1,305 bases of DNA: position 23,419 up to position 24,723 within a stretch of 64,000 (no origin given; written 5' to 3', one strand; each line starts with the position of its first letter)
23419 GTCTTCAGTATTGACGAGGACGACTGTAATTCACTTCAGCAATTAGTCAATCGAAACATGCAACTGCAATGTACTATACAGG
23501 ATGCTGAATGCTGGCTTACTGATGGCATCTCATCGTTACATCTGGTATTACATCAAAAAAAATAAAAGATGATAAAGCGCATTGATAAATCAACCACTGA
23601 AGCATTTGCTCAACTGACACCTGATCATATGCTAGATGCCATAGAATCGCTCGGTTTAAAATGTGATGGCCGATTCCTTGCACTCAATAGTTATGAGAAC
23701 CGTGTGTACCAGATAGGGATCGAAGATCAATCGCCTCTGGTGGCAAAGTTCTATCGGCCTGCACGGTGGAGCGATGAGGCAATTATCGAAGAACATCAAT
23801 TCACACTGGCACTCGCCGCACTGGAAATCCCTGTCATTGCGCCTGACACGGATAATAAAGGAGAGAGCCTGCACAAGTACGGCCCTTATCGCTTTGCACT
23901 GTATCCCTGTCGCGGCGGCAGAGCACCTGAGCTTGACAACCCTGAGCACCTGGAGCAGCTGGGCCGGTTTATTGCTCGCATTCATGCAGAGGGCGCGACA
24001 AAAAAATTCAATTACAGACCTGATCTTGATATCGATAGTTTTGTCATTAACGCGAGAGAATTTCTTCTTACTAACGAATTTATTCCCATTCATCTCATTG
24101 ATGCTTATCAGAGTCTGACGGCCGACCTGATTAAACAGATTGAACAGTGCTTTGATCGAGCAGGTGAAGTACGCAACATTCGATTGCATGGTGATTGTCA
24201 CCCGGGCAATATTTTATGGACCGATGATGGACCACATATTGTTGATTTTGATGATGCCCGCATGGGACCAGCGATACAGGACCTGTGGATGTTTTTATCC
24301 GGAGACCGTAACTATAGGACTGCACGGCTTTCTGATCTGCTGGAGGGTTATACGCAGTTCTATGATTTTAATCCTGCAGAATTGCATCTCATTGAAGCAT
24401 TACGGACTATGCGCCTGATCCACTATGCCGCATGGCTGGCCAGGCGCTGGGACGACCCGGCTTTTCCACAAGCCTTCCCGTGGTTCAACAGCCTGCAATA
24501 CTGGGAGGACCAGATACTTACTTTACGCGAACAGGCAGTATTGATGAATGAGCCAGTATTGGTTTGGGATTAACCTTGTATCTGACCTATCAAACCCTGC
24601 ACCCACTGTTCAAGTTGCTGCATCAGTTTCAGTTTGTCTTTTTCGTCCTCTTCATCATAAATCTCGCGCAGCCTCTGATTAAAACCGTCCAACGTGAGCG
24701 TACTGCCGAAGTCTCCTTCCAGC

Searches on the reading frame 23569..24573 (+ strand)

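Call 55: search_protein_families(library=ncbifam, proteins=[window:23569-24573:+], max_evalue=1e-10)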
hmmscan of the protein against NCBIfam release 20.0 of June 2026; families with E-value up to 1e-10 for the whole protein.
window:23569-24573:+ (334 aa): 1 family
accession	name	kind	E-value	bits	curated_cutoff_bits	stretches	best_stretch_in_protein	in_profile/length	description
NF008738.0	PRK11768.1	equivalog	5.4e-146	486.1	194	1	8-331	4-324/327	serine/threonine protein kinase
